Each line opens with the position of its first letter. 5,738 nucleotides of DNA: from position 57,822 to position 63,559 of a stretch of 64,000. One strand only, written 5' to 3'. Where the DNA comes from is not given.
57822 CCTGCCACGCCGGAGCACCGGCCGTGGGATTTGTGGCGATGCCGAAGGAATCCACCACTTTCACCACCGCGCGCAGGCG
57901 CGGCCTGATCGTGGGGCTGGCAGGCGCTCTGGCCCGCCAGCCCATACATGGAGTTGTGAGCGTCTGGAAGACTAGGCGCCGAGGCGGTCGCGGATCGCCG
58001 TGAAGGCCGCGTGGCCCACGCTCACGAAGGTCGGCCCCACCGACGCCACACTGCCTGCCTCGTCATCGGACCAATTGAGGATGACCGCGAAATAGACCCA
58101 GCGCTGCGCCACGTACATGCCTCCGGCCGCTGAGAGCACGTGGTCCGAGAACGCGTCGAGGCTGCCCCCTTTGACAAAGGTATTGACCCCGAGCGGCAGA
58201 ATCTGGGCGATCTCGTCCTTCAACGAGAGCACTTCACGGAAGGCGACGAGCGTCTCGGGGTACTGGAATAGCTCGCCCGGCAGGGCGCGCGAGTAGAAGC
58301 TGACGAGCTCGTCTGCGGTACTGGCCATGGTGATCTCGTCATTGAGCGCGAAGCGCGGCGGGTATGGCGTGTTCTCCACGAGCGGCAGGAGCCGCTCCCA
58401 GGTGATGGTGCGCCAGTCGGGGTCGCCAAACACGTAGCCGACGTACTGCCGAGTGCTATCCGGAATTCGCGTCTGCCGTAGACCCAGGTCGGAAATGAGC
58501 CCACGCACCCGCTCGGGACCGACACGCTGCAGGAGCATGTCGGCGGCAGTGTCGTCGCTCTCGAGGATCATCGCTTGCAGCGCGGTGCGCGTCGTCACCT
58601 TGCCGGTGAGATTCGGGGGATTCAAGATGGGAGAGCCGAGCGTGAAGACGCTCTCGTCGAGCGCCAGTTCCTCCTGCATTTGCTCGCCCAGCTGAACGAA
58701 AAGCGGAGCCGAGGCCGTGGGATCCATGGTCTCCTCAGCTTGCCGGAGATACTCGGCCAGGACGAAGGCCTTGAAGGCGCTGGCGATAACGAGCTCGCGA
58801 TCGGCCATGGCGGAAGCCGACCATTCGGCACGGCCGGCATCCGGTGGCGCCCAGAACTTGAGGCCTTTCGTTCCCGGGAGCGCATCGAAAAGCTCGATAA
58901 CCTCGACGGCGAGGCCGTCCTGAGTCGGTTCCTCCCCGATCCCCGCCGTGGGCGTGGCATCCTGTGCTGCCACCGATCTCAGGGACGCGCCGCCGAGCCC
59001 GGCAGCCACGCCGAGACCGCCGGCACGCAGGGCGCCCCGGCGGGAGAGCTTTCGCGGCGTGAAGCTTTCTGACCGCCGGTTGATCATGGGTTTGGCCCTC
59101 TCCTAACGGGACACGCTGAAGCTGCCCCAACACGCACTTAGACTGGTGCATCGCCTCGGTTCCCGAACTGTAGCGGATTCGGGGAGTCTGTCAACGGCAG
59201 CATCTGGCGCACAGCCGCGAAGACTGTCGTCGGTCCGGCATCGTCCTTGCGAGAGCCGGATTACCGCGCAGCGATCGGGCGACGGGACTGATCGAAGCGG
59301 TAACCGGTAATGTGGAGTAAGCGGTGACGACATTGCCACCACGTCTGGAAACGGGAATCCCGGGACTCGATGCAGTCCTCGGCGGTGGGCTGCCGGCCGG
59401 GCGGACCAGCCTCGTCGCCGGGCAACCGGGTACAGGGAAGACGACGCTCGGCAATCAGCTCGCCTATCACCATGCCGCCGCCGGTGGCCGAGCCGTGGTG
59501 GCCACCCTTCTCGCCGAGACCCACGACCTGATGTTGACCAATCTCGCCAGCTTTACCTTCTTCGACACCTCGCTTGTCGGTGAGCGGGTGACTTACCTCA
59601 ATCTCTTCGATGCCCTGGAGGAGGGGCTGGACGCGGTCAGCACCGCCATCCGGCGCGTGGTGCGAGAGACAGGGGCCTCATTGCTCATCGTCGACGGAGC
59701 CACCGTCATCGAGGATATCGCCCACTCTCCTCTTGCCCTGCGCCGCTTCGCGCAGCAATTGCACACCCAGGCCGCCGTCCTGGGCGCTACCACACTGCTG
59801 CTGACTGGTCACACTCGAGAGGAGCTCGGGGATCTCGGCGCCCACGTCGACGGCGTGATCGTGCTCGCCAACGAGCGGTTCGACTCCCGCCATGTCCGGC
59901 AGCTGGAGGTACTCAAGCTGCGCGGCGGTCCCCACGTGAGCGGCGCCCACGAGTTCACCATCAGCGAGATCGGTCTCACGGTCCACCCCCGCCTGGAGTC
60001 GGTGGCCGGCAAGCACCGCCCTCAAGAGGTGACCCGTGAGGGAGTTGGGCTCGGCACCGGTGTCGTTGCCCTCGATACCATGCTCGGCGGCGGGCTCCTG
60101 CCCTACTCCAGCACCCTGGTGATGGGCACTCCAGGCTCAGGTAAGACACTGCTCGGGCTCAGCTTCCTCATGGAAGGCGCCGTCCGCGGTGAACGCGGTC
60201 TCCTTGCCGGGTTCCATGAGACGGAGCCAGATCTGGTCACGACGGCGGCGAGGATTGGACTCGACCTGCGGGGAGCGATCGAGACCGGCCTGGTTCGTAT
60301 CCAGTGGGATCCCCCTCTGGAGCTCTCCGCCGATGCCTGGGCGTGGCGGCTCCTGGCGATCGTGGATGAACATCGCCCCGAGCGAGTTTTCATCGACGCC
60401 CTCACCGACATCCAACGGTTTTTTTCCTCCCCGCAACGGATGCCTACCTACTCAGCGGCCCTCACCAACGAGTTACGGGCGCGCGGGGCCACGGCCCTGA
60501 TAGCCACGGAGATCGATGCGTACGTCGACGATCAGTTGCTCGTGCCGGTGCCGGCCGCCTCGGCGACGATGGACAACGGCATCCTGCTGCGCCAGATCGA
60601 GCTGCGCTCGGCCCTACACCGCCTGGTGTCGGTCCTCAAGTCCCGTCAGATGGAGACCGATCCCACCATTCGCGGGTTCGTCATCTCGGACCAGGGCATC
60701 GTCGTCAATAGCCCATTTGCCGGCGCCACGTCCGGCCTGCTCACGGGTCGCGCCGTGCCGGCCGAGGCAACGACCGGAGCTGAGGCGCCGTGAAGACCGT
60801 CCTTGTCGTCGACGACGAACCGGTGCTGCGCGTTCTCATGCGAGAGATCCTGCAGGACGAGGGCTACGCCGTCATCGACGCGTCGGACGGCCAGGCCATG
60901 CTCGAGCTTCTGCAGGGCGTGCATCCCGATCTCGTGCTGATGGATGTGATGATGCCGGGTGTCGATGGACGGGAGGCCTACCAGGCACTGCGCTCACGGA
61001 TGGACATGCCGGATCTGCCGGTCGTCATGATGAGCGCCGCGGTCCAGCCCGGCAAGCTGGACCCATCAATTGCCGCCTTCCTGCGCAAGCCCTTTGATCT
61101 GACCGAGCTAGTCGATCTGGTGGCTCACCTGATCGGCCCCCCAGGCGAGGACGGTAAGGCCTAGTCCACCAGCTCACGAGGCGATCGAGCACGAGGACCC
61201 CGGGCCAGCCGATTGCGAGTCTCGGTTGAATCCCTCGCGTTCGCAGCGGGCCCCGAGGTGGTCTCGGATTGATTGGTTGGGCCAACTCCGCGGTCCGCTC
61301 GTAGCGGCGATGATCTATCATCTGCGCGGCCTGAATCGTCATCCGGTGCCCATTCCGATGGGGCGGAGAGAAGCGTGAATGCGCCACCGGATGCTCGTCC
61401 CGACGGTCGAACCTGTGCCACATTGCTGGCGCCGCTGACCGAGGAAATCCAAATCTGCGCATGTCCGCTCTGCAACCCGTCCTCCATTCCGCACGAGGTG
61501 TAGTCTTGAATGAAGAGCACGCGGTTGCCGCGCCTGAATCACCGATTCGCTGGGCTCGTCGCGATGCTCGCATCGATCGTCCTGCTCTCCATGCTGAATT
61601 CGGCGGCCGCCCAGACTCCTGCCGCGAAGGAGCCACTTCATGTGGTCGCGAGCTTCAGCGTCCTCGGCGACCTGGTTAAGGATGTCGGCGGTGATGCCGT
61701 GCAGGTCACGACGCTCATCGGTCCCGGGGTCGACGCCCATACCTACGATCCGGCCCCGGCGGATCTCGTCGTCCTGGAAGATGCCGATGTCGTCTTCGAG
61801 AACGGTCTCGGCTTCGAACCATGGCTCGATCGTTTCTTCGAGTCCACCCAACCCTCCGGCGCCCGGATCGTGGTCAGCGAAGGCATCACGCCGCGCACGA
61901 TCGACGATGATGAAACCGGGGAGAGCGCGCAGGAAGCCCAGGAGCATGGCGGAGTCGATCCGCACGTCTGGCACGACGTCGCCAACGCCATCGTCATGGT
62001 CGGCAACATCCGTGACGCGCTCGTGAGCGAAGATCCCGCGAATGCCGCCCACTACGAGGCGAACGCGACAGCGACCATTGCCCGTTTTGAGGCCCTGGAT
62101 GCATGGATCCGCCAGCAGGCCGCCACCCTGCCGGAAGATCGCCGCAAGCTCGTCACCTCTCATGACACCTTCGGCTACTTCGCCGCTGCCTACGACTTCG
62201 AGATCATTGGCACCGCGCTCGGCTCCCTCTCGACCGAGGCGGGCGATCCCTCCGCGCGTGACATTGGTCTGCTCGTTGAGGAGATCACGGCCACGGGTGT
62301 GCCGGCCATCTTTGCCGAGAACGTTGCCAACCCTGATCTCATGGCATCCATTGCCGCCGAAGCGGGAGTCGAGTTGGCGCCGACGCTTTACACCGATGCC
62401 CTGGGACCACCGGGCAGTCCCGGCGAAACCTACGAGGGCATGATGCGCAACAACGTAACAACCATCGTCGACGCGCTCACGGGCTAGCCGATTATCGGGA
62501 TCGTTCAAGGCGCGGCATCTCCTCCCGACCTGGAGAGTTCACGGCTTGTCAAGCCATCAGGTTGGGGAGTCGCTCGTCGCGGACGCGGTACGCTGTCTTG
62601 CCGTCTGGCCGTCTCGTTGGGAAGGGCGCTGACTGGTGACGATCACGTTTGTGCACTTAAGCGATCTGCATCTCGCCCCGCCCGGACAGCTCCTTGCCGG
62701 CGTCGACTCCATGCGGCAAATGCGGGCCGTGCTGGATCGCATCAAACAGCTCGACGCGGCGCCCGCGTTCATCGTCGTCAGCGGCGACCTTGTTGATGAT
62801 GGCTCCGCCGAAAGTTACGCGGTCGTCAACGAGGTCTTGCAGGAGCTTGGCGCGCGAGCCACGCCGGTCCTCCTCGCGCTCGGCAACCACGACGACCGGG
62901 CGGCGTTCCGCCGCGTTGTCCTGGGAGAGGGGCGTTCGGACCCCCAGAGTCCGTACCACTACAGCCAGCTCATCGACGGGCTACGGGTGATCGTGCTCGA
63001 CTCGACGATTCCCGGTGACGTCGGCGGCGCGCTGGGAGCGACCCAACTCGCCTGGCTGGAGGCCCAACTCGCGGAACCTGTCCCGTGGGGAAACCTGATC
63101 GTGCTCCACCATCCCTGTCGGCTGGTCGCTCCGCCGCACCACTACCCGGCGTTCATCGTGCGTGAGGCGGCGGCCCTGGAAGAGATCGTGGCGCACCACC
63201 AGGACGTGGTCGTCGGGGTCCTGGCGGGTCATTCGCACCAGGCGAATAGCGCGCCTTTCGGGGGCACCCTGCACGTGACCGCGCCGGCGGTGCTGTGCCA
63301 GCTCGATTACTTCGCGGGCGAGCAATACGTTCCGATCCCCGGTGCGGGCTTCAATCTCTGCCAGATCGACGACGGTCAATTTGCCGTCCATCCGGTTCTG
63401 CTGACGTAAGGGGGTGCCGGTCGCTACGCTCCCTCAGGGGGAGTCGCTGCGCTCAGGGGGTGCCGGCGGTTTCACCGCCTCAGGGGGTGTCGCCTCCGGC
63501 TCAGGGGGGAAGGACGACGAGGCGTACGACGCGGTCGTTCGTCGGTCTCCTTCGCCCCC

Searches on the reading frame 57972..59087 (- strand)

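Call 39: search_protein_families(library=pfam, proteins=[window:57972-59087:-], max_evalue=0.00001)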
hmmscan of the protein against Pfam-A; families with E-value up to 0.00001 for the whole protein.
window:57972-59087:- (371 aa): 1 family
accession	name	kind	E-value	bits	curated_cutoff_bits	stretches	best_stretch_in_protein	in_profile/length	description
PF13354.11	Beta-lactamase2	-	1.7e-15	57.4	22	1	91-309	13-189/214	Beta-lactamase enzyme family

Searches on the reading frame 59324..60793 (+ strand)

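Call 39: search_protein_families(library=pfam, proteins=[window:59324-60793:+], max_evalue=0.00001)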
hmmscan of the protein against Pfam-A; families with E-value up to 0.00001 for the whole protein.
window:59324-60793:+ (489 aa): 7 families
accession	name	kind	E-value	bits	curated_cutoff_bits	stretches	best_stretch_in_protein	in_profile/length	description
PF06745.19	ATPase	-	5.3e-64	216.2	26.6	2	9-223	2-229/231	KaiC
PF13481.12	AAA_25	-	1.2e-08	35.3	27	1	8-165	15-191/195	AAA domain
PF13191.12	AAA_16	-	1e-07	33.1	32.6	0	27-148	25-129/167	AAA ATPase domain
PF20720.3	nSTAND3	-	1.1e-07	32.1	27.2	0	30-83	21-74/155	Novel STAND NTPase 3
PF03796.21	DnaB_C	-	1.9e-07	31.2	27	0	8-63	2-57/255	DnaB-like helicase C terminal domain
PF13401.12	AAA_22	-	2.3e-07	31.6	27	0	30-129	9-96/130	AAA domain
PF09848.15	SLFN-g3_helicase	-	4.4e-07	29.9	24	0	30-71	5-38/354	Schlafen group 3, DNA/RNA helicase domain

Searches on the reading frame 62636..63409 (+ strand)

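Call 39: search_protein_families(library=pfam, proteins=[window:62636-63409:+], max_evalue=0.00001)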
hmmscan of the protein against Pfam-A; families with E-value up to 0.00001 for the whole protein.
window:62636-63409:+ (257 aa): 2 families
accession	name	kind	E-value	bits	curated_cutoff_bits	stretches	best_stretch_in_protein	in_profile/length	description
PF00149.33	Metallophos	-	2.7e-14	54.5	21.5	1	4-202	2-190/191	Calcineurin-like phosphoesterase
PF12850.12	Metallophos_2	-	2.2e-06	28.2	27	0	5-214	3-130/154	Calcineurin-like phosphoesterase superfamily domain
